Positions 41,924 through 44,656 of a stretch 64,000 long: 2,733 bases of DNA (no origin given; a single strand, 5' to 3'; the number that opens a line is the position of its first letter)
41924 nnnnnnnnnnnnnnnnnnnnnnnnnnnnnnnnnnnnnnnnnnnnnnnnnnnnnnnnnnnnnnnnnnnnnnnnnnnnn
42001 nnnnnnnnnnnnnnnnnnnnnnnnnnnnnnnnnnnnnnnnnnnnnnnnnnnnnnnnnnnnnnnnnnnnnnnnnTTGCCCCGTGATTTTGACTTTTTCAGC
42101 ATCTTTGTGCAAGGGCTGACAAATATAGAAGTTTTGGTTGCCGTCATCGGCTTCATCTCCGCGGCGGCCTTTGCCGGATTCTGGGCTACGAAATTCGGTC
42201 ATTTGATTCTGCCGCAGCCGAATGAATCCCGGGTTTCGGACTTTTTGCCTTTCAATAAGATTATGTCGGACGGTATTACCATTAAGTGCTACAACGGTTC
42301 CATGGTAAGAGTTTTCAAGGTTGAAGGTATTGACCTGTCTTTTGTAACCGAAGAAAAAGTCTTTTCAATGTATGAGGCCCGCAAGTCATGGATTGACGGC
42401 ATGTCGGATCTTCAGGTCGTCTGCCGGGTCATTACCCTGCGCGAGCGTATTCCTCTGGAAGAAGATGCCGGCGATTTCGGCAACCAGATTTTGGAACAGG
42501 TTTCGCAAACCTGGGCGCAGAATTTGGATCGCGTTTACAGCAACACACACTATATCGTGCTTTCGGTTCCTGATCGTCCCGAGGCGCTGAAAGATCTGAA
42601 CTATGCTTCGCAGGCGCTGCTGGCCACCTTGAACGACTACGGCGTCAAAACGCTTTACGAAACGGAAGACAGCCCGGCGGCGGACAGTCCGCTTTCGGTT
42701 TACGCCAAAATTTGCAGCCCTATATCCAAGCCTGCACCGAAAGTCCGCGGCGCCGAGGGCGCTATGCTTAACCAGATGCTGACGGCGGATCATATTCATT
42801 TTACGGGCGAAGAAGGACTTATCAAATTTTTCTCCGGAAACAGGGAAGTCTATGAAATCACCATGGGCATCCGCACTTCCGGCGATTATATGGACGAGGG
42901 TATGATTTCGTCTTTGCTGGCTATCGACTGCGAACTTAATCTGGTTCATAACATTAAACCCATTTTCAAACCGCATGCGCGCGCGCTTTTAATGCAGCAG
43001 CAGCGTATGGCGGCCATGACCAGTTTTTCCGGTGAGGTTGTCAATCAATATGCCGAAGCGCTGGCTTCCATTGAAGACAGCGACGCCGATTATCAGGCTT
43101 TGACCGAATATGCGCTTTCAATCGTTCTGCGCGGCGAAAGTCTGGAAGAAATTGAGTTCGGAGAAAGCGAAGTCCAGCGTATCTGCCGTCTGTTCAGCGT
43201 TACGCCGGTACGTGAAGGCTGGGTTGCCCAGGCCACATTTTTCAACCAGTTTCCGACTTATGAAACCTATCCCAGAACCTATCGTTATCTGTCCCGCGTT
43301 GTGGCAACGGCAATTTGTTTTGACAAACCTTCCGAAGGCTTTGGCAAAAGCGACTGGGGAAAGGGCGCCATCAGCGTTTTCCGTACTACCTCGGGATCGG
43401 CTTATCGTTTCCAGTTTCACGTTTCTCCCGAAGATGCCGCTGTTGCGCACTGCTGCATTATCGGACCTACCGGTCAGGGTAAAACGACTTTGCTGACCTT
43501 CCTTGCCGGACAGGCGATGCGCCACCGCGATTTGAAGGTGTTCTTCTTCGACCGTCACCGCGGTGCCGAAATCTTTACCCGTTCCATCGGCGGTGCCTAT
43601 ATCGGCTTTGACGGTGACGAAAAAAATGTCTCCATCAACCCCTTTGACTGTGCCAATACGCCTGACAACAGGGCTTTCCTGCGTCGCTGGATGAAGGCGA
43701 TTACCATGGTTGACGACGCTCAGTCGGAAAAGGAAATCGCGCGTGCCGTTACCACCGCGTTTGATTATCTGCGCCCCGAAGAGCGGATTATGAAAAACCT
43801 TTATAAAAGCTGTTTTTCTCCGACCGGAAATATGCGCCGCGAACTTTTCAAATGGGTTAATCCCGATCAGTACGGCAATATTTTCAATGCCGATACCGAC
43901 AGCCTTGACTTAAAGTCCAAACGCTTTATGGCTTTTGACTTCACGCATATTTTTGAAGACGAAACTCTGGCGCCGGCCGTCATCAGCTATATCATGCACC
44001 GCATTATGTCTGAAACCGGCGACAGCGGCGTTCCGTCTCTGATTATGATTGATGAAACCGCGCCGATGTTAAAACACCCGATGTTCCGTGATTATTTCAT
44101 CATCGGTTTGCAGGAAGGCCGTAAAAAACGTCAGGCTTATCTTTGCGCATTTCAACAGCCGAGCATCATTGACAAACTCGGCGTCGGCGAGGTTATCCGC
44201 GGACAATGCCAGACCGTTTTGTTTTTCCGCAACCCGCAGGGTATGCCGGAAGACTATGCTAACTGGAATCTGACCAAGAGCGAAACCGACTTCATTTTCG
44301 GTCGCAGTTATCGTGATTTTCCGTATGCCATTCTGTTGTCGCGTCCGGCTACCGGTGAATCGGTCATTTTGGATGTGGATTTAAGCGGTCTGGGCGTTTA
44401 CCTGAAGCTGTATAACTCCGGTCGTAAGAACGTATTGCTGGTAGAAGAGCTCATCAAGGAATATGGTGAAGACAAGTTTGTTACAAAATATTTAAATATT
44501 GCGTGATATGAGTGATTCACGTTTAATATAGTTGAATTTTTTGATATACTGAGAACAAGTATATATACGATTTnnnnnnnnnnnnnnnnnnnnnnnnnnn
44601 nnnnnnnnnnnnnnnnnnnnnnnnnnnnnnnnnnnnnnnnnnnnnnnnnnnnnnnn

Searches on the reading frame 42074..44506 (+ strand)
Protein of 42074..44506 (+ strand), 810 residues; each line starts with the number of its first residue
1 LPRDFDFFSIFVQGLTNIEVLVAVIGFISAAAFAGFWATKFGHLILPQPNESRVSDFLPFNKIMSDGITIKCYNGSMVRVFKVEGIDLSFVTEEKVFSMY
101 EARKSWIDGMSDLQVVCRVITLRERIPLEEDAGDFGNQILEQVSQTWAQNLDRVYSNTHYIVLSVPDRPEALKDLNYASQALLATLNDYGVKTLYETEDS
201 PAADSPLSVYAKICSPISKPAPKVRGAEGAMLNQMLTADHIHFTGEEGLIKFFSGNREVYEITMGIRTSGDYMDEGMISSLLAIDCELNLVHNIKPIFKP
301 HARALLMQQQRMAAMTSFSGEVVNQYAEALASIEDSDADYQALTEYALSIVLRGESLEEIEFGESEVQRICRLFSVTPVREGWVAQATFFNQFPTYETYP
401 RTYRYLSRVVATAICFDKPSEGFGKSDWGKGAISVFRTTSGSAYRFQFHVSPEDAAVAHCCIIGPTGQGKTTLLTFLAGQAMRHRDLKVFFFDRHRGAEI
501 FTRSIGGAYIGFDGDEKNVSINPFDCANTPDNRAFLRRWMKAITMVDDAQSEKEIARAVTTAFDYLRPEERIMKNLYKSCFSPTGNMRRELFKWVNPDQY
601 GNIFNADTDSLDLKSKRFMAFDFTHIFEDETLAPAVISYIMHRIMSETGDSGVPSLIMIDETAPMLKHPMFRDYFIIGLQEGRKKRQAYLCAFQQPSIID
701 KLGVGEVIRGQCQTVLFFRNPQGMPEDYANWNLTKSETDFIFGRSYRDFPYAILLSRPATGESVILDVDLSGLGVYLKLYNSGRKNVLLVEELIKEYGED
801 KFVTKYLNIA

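Call 5: search_protein_families(library=pfam, proteins=[window:42074-44506:+], max_evalue=0.01)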
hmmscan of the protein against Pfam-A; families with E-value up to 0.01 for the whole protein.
window:42074-44506:+ (810 aa): 6 families
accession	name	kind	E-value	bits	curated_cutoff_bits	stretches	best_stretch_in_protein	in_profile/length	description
PF03135.19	CagE_TrbE_VirB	-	2.8e-12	47.5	21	1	221-399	29-201/204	CagE, TrbE, VirB family, component of type IV transporter system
PF19044.6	P-loop_TraG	-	1.6e-05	24.2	25.8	0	550-671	145-268/413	TraG P-loop domain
PF01935.23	DUF87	-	0.00065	20.3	23.2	1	458-495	24-61/220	Helicase HerA, central domain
PF25199.1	nSTAND_NTPase5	-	0.00065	20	34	1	453-495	37-79/145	Novel STAND NTPase 5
PF13401.12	AAA_22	-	0.00094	19.9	27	0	460-560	8-76/130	AAA domain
PF01580.24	FtsK_SpoIIIE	-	0.0084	16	24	0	426-485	13-68/221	FtsK/SpoIIIE family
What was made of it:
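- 41794..44506 (+): Context: VirB3-like gene (41794-42084) and VirB4 ATPase (42074-44506), directly upstream of the block. PF03135 hit (call 5).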

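Call 12: search_dna_similar(query=window:42074-44506:+, collection=plasmids, mode=protein, max_rows=15)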
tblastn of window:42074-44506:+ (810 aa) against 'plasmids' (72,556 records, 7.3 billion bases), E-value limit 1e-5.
The search stops at 5000 records and this limit was reached: more records match than are counted here, and every count below describes the 5000 best-scoring records only.
Records with a match: at least 5000; places in all: 5374; records where one place covers at least 80% of the query: 311.
Best place of each record, by identity: <60% 5000.
By first word of the organism name: Escherichia 1110; Klebsiella 572; Campylobacter 311; Salmonella 308; Agrobacterium 302; Rhizobium 292; Xanthomonas 187; Enterobacter 161; Citrobacter 146; Sinorhizobium 145; and 212 more.
By predicted mobility (MOB-suite, as given by PLSDB): conjugative 3979; non-mobilizable 645; mobilizable 376.
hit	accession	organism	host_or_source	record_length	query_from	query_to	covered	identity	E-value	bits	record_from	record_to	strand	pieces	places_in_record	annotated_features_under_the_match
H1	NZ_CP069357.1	Microvirga sp. VF16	Vachellia farnesiana,Cell culture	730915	47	808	94%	38.6%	3e-166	541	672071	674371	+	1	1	hypothetical protein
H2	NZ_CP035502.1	Sphingosinicella sp. BN140058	Cell culture,soil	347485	45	796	93%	34.9%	3e-128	431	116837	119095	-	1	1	hypothetical protein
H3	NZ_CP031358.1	Erythrobacter aureus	marine sediment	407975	40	800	94%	34.1%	4e-132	442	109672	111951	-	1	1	VirB4 family type IV secretion system protein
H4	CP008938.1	Candidatus Paracaedimonas acanthamoebae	Acanthamoeba polyphaga HN-3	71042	45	810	95%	30.2%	4e-103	357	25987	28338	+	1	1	hypothetical protein (x2)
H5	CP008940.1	Candidatus Paracaedimonas acanthamoebae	Acanthamoeba polyphaga HN-3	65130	45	808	94%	30.2%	4e-101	351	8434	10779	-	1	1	hypothetical protein (x2)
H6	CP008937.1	Candidatus Paracaedimonas acanthamoebae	Acanthamoeba polyphaga HN-3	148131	45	808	94%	30.2%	4e-101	351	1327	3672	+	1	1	hypothetical protein (x2)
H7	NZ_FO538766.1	Magnetospira sp. QH-2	-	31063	56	803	92%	26.6%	2e-67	251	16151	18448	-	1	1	hypothetical protein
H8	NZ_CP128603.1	Roseibium aggregatum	cell culture,marine biofilms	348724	45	805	93%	26.3%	3e-45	209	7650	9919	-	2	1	type IV secretion system protein B4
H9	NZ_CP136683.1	Thalassospira lucentensis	Macrocystis pyrifera gametophyte,Whole ...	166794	44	799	93%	26.0%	2e-61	233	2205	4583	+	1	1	DUF87 domain-containing protein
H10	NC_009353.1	Magnetospirillum gryphiswaldense MSR-1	from the mud of the eutrophic river Ryck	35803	58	799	92%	26.5%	1e-49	197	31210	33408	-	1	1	VirB4 family type IV secretion system protein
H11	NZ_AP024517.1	Nitrosospira sp. NRS527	Oryza sativa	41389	45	800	93%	25.9%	1e-55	216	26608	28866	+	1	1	hypothetical protein | type IV secretion system protein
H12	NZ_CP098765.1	Sphingomonas aerolata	cloud water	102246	51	800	93%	26.1%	2e-41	172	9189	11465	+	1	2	VirB4 family type IV secretion/conjugal transfer ATPase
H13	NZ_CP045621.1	Roseibium aggregatum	-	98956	45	805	94%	25.4%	5e-49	196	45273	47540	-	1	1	type IV secretion system protein B4 | hypothetical protein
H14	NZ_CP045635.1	Roseibium aggregatum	-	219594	45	805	94%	25.3%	1e-49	197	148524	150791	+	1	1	type IV secretion system protein B4 | hypothetical protein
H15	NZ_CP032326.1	Azospirillum argentinense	soil sample,Agricultural field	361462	41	774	91%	26.0%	3e-57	221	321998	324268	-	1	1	hypothetical protein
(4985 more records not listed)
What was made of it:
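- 41794..44506 (+): The nearest annotated relatives are alphaproteobacterial plasmid VirB4s at 34-39% identity (call 12).
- Closest known: Second, long VirB5 paralogue of the Erythrobacter/Microvirga plasmid T4SS. Same: It belongs to the nearest T4SS lineage by VirB4 (call 12).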

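Call 13: get_annotated_region(hit=H1, flank=16000)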
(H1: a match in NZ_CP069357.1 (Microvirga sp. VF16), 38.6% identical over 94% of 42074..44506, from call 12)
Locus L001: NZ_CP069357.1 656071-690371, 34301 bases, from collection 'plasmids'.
description: Microvirga sp. VF16 plasmid pMVF16-3, complete sequence
organism: Microvirga sp. VF16 (NCBI taxid 2807101)
taxonomy: Bacteria; Pseudomonadota; Alphaproteobacteria; Hyphomicrobiales; Methylobacteriaceae; Microvirga; Microvirga sp. VF16
host: -; source: Vachellia farnesiana,Cell culture; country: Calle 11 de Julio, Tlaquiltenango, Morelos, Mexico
typing (MOB-suite, as given by PLSDB): non-mobilizable
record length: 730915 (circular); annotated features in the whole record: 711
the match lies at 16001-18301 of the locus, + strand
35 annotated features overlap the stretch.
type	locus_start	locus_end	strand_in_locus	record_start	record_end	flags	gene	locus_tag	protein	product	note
CDS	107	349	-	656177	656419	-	-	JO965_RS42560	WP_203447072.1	hypothetical protein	-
CDS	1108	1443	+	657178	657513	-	-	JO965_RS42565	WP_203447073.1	hypothetical protein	-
CDS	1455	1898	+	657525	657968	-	-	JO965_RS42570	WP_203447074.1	hypothetical protein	-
CDS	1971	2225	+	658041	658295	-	-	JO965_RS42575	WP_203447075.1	hypothetical protein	-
CDS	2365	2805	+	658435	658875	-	-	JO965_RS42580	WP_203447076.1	hypothetical protein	-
CDS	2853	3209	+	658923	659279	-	-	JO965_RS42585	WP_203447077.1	hypothetical protein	-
CDS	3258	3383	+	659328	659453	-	-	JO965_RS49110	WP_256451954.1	hypothetical protein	-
CDS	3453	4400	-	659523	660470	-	-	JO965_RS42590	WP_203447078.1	hypothetical protein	-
CDS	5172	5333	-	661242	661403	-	-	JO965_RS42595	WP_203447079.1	hypothetical protein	-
CDS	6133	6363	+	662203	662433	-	-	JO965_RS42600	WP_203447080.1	hypothetical protein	-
CDS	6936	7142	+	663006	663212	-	-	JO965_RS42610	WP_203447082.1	hypothetical protein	-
CDS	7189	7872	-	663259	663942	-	-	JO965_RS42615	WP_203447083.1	GntR family transcriptional regulator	-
CDS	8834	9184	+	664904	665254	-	-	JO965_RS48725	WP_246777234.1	cell wall hydrolase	-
CDS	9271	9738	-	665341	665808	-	-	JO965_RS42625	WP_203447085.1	hypothetical protein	-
CDS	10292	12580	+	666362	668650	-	-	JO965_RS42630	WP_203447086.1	MobA/MobL family protein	-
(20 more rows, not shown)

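Call 14: get_annotated_region(hit=H3, flank=16000)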
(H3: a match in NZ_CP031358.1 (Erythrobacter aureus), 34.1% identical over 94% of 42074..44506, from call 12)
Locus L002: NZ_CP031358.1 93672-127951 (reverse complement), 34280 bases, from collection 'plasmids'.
description: Erythrobacter aureus strain YH-07 plasmid unnamed, complete sequence
organism: Erythrobacter aureus (NCBI taxid 2182384)
taxonomy: Bacteria; Pseudomonadota; Alphaproteobacteria; Sphingomonadales; Erythrobacteraceae; Erythrobacter; Erythrobacter aureus
host: -; source: marine sediment; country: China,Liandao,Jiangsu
typing (MOB-suite, as given by PLSDB): non-mobilizable
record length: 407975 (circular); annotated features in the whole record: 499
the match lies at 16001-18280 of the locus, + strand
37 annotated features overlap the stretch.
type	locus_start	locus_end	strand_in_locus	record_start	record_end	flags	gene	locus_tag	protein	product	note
CDS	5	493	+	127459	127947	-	-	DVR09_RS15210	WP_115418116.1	hypothetical protein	-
CDS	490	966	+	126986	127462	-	-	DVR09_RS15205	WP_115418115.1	hypothetical protein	-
CDS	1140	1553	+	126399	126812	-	-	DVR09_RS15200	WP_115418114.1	hypothetical protein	-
CDS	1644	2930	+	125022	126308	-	-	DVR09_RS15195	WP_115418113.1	hypothetical protein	-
CDS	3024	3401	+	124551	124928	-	-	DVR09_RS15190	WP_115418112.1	hypothetical protein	-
CDS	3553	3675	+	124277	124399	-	-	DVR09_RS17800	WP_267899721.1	hypothetical protein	-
CDS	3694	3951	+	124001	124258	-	-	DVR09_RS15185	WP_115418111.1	hypothetical protein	-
CDS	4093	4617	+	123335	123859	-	-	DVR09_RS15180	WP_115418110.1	hypothetical protein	-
CDS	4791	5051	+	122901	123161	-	-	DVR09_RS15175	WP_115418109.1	hypothetical protein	-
CDS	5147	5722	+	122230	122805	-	-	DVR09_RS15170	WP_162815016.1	hypothetical protein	-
CDS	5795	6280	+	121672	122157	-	-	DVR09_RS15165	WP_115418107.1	hypothetical protein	-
CDS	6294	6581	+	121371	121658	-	-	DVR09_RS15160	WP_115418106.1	hypothetical protein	-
CDS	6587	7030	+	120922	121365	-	-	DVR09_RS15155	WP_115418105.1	hypothetical protein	-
CDS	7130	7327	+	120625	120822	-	-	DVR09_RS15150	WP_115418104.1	hypothetical protein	-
CDS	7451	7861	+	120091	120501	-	-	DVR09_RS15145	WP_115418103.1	hypothetical protein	-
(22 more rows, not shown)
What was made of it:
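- Closest known: Second, long VirB5 paralogue of the Erythrobacter/Microvirga plasmid T4SS. Different: It sits on plasmids that carry a relaxase and VirD4 (calls 13, 14).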

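Call 34: search_dna_similar(query=L002:18409-19164:+, collection=plasmids, mode=protein, max_rows=40, rows=spread, max_evalue=0.001)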
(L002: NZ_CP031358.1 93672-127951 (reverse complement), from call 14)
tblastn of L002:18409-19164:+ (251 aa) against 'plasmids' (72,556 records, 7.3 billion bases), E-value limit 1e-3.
Records with a match: 2; places in all: 2; records where one place covers at least 80% of the query: 2.
Best place of each record, by identity: >=99% 1; <60% 1.
By first word of the organism name: Erythrobacter 1; Sphingosinicella 1.
By predicted mobility (MOB-suite, as given by PLSDB): non-mobilizable 1; mobilizable 1.
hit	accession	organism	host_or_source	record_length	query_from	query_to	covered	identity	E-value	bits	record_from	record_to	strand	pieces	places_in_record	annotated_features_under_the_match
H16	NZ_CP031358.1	Erythrobacter aureus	marine sediment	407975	1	251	100%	100.0%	4e-130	412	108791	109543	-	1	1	type IV secretion system protein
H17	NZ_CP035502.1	Sphingosinicella sp. BN140058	Cell culture,soil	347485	31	250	88%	40.3%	4e-42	159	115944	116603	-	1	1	hypothetical protein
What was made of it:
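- Tried and rejected: tblastn of the Erythrobacter VirB5 against plasmids found only one relative, so it could not build a broad reference (call 34).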

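Call 36: search_protein_families(library=pfam, proteins=[L002:18409-19164:+, L001:18351-19172:+, L001:19932-21218:+, L002:19288-20649:+, L001:19216-19902:+], max_evalue=1)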
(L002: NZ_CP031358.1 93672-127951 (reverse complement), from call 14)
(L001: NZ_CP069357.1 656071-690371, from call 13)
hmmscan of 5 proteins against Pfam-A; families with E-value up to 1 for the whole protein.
L002:18409-19164:+ (251 aa): 5 families
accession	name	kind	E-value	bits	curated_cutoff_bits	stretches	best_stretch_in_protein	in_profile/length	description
PF07996.16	T4SS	-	6.8e-07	30.3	24.7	1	30-232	1-187/197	Type IV secretion system proteins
PF10057.14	MpsC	-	0.0026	18.3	23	1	26-84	25-83/111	Na+-translocating membrane potential-generating system (MpsC)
PF24615.2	Spectrin_Anc-1_2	-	0.037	14.7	28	1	46-80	36-70/105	Nuclear anchorage protein 1, spectrin repeat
PF05531.17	NPV_P10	-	0.039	14.9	29.8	0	40-83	7-49/75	Nucleopolyhedrovirus P10 protein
PF08651.15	DASH_Duo1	-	0.11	12.8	25.4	0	38-68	15-45/74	DASH complex subunit Duo1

L001:18351-19172:+ (273 aa): 6 families
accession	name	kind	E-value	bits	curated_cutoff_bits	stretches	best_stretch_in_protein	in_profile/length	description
PF11114.13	Minor_capsid_2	-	0.042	14.4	27.7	1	206-261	2-57/113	Minor capsid protein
PF12977.12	DUF3861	-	0.046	14.4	27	1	206-249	28-71/90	Domain of Unknown Function with PDB structure (DUF3861)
PF20070.4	DUF6466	-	0.05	14.5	25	1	203-269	14-80/146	Family of unknown function (DUF6466)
PF12041.13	DELLA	-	0.14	12.5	23.8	1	53-99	16-64/69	Transcriptional regulator DELLA protein N terminal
PF07996.16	T4SS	-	0.17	12.6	24.7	0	37-238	1-168/197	Type IV secretion system proteins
PF10046.14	BLOC1_2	-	0.62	10.9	33.4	0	47-80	51-84/96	Biogenesis of lysosome-related organelles complex-1 subunit 2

L001:19932-21218:+ (428 aa): 3 families
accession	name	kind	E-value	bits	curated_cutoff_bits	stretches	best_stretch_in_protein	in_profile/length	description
PF10157.14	BORCS6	-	0.036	14.7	35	0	65-110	55-100/101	BLOC-1-related complex sub-unit 6 C-terminal helix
PF25610.1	HR1_TOCA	-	0.28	11.9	27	0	366-409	34-77/90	TOCA family HR1 domain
PF05911.16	FPP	-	0.3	9.7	40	1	247-406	500-654/871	Filament-like plant protein, long coiled-coil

L002:19288-20649:+ (453 aa): 1 family
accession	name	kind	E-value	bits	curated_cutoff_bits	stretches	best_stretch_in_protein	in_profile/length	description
PF12259.13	Baculo_F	-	0.23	10.4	24.1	1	107-151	238-281/609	Baculovirus F protein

L001:19216-19902:+ (228 aa): 2 families
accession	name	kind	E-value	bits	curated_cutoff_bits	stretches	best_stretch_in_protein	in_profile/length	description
PF15125.11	TMEM238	-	0.077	13.6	27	1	9-61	10-59/64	TMEM238 protein family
PF00122.25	E1-E2_ATPase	-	0.67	9.9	28.1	0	2-60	112-163/181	E1-E2 ATPase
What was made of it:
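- On VirB5/TrbJ (PF07996): The Erythrobacter reference protein does pass, at 30.3 bits against a cutoff of 24.7 (call 36). The same slot holds VirB5 in Microvirga and Erythrobacter (calls 13, 14, 36).
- PF07996 starts at 'IPVID' of the mature protein (call 36).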

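Call 39: find_homologous_proteins(query=L002:18409-19164:+, max_evalue=0.001)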
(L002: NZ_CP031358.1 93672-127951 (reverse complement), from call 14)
Query L002:18409-19164:+ (251 aa): 44 proteins with E <= 0.001 among 3943 candidates.
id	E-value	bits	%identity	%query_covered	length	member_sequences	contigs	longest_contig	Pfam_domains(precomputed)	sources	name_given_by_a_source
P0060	1.4e-146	504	100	100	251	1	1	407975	PF07996.17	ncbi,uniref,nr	ncbi:type IV secretion system protein [Erythrobacter aureus]|uniref:Type IV secretion system protein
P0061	1.3e-127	442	88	99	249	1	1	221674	PF07996.17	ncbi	-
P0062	1.6e-109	383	75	99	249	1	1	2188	-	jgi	-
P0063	2.6e-107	375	75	98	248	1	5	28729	-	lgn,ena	-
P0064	4.3e-105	368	73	99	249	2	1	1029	-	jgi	jgi:hypothetical protein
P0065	9.1e-105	367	72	99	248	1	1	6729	-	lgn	-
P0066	1.3e-104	366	74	99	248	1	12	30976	-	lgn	-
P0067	6.8e-91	322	66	99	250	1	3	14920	PF07996.17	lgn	-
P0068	3.3e-87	310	65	90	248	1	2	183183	-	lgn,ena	-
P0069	1.8e-84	301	65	88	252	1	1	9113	-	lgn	-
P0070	1.2e-78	282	60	86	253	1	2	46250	-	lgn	-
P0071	1.1e-75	272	54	99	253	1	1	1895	-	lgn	-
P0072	1.2e-75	272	55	98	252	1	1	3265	-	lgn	-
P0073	3.7e-75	270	56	97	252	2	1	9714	-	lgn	-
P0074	5.3e-74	267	59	88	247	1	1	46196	PF07996.17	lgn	-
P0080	3.4e-70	254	52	99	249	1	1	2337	PF07996.17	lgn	-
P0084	7.0e-69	250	55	97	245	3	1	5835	PF07996.17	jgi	jgi:hypothetical protein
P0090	1.7e-30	124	38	88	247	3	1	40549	PF07996.17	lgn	-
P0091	5.6e-30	123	37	94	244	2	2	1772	PF07996.17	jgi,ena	-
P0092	9.0e-30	122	39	87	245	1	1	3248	PF07996.17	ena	-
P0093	3.1e-28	117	39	85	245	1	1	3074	PF07996.17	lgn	-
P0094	5.9e-27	113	38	86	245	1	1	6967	PF07996.17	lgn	-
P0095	2.1e-26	111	37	88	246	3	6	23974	PF07996.17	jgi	jgi:hypothetical protein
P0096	7.6e-26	109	38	85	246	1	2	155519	PF07996.17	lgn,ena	-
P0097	1.4e-25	108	36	88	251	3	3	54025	PF07996.17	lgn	-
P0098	1.5e-25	108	37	85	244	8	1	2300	PF07996.17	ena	-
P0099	2.0e-25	108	38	86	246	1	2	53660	PF07996.17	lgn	-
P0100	2.2e-24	105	35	92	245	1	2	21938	PF07996.17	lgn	-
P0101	2.0e-23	101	34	84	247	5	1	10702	PF07996.17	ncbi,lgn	-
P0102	2.2e-23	101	36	94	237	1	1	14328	PF07996.17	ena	-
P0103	4.3e-22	97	35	90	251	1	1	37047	PF07996.17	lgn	-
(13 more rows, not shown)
